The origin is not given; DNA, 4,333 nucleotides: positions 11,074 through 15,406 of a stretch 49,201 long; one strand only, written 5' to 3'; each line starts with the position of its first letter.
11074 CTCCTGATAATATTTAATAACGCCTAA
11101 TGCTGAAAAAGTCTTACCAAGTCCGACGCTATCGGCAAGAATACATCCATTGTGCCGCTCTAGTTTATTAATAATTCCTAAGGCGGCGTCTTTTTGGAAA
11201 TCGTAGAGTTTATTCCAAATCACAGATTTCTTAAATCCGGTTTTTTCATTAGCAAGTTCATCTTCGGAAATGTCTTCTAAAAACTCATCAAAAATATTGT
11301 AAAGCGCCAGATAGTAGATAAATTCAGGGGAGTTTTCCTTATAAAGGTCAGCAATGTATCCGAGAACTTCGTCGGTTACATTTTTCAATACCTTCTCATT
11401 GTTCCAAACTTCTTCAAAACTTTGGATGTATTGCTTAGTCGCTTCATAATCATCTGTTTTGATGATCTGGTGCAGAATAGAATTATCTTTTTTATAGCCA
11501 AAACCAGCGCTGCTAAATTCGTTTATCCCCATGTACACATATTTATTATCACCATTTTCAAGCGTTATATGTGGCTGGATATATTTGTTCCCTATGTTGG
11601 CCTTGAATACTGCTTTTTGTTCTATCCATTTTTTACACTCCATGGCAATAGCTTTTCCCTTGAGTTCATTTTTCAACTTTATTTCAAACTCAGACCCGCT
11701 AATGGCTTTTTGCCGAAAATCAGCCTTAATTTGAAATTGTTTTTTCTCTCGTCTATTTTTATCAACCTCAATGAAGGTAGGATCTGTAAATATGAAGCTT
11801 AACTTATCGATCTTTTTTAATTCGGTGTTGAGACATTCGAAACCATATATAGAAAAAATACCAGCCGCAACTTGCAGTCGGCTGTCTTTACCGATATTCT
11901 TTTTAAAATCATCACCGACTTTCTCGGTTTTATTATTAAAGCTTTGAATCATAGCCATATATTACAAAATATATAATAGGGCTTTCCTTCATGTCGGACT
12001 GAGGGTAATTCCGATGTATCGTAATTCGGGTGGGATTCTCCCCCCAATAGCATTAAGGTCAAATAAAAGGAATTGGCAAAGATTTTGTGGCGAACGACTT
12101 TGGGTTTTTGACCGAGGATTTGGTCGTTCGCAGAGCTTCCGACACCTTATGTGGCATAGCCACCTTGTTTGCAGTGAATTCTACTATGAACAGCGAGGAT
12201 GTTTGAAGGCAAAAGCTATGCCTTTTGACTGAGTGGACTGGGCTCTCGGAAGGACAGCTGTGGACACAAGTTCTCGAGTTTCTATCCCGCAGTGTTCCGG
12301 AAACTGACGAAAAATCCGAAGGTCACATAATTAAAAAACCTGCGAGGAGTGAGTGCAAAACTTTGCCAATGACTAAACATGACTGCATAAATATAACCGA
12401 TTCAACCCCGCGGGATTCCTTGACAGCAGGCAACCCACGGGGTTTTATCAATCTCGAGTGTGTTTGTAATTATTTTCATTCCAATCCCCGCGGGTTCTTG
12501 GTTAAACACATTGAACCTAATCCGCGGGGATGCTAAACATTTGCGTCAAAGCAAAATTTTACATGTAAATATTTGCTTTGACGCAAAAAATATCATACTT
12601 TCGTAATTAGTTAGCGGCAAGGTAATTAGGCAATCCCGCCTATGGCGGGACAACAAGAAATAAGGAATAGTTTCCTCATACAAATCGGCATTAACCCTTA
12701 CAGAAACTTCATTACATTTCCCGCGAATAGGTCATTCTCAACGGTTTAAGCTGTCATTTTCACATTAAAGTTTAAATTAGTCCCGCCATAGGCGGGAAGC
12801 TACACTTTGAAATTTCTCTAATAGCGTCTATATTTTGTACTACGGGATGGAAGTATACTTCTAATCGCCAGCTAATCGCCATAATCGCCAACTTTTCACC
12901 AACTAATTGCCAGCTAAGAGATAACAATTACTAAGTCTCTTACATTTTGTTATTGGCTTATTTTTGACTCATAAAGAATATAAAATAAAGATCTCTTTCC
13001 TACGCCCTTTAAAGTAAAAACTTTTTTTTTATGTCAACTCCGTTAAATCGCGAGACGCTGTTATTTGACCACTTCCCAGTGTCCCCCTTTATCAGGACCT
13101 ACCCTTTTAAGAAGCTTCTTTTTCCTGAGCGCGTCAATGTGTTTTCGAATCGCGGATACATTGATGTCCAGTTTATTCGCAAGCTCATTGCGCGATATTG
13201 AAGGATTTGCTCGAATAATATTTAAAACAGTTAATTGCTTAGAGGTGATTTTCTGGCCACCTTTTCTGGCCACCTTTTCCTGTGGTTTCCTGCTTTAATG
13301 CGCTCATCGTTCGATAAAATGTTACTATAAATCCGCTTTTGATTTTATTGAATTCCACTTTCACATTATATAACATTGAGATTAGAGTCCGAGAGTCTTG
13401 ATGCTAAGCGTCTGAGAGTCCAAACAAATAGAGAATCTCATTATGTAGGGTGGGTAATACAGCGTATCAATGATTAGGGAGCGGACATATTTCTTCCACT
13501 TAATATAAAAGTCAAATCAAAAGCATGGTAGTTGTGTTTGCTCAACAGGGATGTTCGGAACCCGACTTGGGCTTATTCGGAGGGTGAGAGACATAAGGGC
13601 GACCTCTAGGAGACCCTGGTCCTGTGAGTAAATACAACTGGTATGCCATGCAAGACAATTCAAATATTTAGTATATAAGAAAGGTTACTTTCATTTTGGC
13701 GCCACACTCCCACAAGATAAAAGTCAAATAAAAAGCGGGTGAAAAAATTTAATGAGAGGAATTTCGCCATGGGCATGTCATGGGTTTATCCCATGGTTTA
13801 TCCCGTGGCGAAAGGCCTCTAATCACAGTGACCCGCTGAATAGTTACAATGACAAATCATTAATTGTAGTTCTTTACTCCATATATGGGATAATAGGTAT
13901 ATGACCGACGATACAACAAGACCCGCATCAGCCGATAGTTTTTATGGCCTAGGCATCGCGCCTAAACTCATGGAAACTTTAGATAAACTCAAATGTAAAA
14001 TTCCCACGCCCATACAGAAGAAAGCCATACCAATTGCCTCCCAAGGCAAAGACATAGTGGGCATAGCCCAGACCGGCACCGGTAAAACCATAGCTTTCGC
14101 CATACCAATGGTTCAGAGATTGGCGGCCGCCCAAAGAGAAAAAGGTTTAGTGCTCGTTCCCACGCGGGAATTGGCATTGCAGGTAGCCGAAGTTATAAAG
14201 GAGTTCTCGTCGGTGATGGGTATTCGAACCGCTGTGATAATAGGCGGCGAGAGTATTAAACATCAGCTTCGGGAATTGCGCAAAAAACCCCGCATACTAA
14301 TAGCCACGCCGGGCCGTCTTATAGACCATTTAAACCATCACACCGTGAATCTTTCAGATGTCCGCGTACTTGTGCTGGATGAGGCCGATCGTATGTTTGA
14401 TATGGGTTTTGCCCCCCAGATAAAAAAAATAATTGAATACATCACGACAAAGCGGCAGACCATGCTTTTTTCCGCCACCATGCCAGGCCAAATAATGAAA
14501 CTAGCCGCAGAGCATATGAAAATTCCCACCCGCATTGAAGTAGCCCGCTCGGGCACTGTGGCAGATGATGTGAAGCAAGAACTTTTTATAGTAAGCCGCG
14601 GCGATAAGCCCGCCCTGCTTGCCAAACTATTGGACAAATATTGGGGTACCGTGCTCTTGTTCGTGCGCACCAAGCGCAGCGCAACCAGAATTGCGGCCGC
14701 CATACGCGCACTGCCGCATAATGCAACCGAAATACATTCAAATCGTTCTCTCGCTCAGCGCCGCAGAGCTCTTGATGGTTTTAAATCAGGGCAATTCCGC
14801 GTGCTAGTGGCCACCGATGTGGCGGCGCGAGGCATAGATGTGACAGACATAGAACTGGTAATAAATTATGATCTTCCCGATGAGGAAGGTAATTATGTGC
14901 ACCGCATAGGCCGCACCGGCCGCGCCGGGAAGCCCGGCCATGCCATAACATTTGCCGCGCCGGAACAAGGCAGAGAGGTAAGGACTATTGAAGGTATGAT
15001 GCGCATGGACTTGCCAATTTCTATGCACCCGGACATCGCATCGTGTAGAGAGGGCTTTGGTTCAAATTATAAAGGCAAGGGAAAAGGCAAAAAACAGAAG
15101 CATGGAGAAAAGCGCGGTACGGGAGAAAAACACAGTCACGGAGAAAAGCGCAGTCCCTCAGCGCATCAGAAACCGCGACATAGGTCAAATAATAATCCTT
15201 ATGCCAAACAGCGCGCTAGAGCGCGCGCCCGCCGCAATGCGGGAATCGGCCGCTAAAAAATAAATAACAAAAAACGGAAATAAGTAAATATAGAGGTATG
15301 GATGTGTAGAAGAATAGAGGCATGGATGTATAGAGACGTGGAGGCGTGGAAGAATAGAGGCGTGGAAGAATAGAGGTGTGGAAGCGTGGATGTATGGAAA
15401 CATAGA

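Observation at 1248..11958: Type III-like R-M operon expanded to a two-ATPase cassette: SNF2 helicase + DUF4391 + Mod + Res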

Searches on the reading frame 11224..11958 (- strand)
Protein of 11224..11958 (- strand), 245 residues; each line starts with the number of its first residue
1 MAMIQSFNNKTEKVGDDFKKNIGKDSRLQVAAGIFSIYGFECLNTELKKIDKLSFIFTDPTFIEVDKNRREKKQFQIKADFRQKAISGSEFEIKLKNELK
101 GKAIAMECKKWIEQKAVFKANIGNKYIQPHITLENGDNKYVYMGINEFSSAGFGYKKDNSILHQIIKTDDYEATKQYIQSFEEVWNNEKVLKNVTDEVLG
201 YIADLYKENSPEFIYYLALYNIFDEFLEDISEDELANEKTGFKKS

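Call 75: search_solved_structures(query=A5, max_evalue=10, show_alignments=2)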
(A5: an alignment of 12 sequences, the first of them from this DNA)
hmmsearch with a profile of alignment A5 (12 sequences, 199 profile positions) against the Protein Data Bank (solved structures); distinct sequences matched with E-value up to 10: 4.
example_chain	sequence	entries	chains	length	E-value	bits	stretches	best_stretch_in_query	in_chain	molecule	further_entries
3mte_A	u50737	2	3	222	0.056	16.2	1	10-63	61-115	16S rRNA methylase | 16S rRNA (adenine(1408)-N(1))-methyltransferase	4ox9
3p2e_A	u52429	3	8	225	0.059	16.2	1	10-63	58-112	16S rRNA methylase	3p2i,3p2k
8el8_A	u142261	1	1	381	0.24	14.2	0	153-187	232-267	Guanine nucleotide-binding protein G(olf) subunit alpha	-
8htg_A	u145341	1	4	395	0.26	14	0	153-187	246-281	Guanine nucleotide-binding protein G(olf) subunit alpha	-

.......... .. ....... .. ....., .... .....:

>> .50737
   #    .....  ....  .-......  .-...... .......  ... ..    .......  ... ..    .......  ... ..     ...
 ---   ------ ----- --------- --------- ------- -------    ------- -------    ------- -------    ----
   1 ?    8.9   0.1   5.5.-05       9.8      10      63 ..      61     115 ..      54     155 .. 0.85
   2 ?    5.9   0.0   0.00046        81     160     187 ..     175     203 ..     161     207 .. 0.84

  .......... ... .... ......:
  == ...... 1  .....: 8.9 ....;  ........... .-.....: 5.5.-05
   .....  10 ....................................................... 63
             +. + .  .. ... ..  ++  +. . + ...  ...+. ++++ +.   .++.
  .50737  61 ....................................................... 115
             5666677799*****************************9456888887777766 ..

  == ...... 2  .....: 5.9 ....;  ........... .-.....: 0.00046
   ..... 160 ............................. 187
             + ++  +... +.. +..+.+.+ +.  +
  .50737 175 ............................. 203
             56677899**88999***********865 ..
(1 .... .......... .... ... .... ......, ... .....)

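Call 76: search_protein_families(library=pfam, proteins=[window:11359-11955:-], max_evalue=10)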
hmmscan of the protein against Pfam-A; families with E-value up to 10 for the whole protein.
seq(199 aa): 1 family
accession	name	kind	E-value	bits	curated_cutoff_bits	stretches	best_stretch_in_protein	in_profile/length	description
PF12930.12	DUF3836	-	0.26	11.6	25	1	92-120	91-119/127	Family of unknown function (DUF3836)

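Call 78: find_homologous_proteins(query=window:11224-11958:-, max_evalue=0.001)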
Query window:11224-11958:- (245 aa): 279 proteins with E <= 0.001 among 800 candidates; the best 120 are listed.
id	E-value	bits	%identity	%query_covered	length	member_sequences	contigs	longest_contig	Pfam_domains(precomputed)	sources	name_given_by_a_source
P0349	4.0e-142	490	91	99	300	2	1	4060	-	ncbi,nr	ncbi:MAG: hypothetical protein Q8Q33_05060 [Chlamydiota bacterium]|nr:hypothetical protein [Chlamydi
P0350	8.6e-128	443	84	99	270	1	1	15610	-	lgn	-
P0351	3.3e-125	435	80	99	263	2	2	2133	-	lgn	-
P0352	1.9e-123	429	90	89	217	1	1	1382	-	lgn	-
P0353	1.7e-117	410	77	99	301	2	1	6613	-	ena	-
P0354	2.6e-116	406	76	99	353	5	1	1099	PF00176.30,PF04851.22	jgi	-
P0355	2.6e-115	402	74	99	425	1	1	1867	PF00270.36,PF00176.30,PF04851.22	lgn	-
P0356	2.8e-112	392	74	99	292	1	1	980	-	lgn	-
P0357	1.5e-110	387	71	99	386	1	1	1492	PF00176.30,PF04851.22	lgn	-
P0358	8.1e-108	378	69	99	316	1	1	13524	PF00176.30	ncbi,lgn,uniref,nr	ncbi:conserved hypothetical protein [Candidatus Desulfarcum epimagneticum]|uniref:SNF2 N-terminal do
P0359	1.8e-107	377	68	99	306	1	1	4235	-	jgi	-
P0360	3.2e-107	376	69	99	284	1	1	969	-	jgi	-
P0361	3.9e-105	369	67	99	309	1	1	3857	PF00176.30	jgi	-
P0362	1.6e-103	364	66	99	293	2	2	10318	-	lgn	-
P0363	1.7e-99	351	76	85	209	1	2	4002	-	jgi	-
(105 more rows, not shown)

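Call 89: predict_structure(alignment_id=A6)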
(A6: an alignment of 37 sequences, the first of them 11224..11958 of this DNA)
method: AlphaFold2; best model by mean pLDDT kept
length: 245 residues; sequences in the alignment: 37
mean_pLDDT: 74.4   pTM: 0.71
mean pLDDT of the five models: 74.4, 72.9, 71.7, 71.7, 71.2
residues with pLDDT >= 90: 91; 70-90: 64; 50-70: 29; < 50: 61
segments of 3 or more residues with pLDDT < 50: 62-86, 207-212, 215-217, 219-245
pLDDT, mean of each block of 10 residues (from residue 1): 82 92 97 85 94 89 43 43 49 63 83 94 87 96 88 75 84 95 94 86 59 47 41 41 34
secondary structure, 60 per line:
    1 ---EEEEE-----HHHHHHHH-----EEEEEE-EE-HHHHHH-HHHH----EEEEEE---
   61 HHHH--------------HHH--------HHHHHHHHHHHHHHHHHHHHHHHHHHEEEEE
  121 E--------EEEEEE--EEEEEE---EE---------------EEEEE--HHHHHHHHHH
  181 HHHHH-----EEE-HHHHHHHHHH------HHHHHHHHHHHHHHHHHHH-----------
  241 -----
elements in order: E4-8 H14-21 E27-32 H37-42 H44-47 E52-57 H61-64 H90-115 E116-121 E130-135 E138-143 E164-168 H171-185 E191-193 H195-204 H211-229

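Call 92: fold_search(model_id=the predicted structure, library=pdb)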
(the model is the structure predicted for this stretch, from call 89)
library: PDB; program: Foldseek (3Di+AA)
matches with E <= 10: 429; with E <= 0.001: 22
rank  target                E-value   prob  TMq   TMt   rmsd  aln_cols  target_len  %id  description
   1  7clg_B                5.4e-06  1.00  0.45  0.16  12.0       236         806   10  Crystal structure of the ATP-dependent restriction endonuclease SauUSI (released 2021-01-20)
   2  7clg_A                1.2e-05  1.00  0.45  0.15   7.2       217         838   11  Crystal structure of the ATP-dependent restriction endonuclease SauUSI (released 2021-01-20)
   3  4rct_A                6.4e-05  1.00  0.43  0.32   5.6       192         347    9  Crystal structure of R-protein of NgoAVII restriction endonuclease (released 2014-12-24)
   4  5box_A                1.6e-04  1.00  0.35  0.33   8.4       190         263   13  Structure of TrmBL2, an archaeal chromatin protein, shows a novel mode of DNA binding. (released 2015-09-02)
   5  8yr5_J                1.7e-04  1.00  0.42  0.26   9.3       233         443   13  Crystal structure of E. coli phosphatidylserine synthase in apo state (released 2024-11-20)
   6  8yr5_E                1.7e-04  1.00  0.42  0.26   9.4       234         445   13  Crystal structure of E. coli phosphatidylserine synthase in apo state (released 2024-11-20)
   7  8yr6                  2.1e-04  1.00  0.42  0.26   9.7       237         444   12  Crystal structure of E. coli phosphatidylserine synthase complexed with 16:0/16:0 CDP-DG (released 2024-11-20)
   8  8yr5_A                2.2e-04  1.00  0.42  0.26   9.4       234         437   13  Crystal structure of E. coli phosphatidylserine synthase in apo state (released 2024-11-20)
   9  8yr5_H                2.4e-04  1.00  0.42  0.26   9.4       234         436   13  Crystal structure of E. coli phosphatidylserine synthase in apo state (released 2024-11-20)
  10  4urj_D                3.2e-04  1.00  0.42  0.56   7.5       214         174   10  Crystal structure of human BJ-TSA-9 (released 2014-10-01)
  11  8yr5_B                3.4e-04  1.00  0.42  0.26   9.3       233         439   13  Crystal structure of E. coli phosphatidylserine synthase in apo state (released 2024-11-20)
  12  8yr5_L                3.4e-04  1.00  0.41  0.26   9.4       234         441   13  Crystal structure of E. coli phosphatidylserine synthase in apo state (released 2024-11-20)
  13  8yr5_D                4.1e-04  1.00  0.42  0.26   9.3       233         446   13  Crystal structure of E. coli phosphatidylserine synthase in apo state (released 2024-11-20)
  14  8yr5_C                4.1e-04  1.00  0.41  0.26   9.5       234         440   13  Crystal structure of E. coli phosphatidylserine synthase in apo state (released 2024-11-20)
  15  8yr5_I                4.1e-04  1.00  0.42  0.26   9.5       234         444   13  Crystal structure of E. coli phosphatidylserine synthase in apo state (released 2024-11-20)
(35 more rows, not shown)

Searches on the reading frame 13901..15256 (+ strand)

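Call 8: search_protein_families(library=pfam, proteins=[window:13901-15256:+], max_evalue=0.001)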
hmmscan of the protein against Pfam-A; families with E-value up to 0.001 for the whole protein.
window:13901-15256:+ (451 aa): 3 families
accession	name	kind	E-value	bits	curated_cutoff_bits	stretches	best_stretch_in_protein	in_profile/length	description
PF00270.35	DEAD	-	2.6e-52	177.4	26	1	36-198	1-164/167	DEAD/DEAH box helicase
PF00271.37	Helicase_C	-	1.2e-29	103.2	23.5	1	236-343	2-110/110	Helicase conserved C-terminal domain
PF04851.21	ResIII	-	1.2e-11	45.3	22.5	1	47-194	21-162/164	Type III restriction enzyme, res subunit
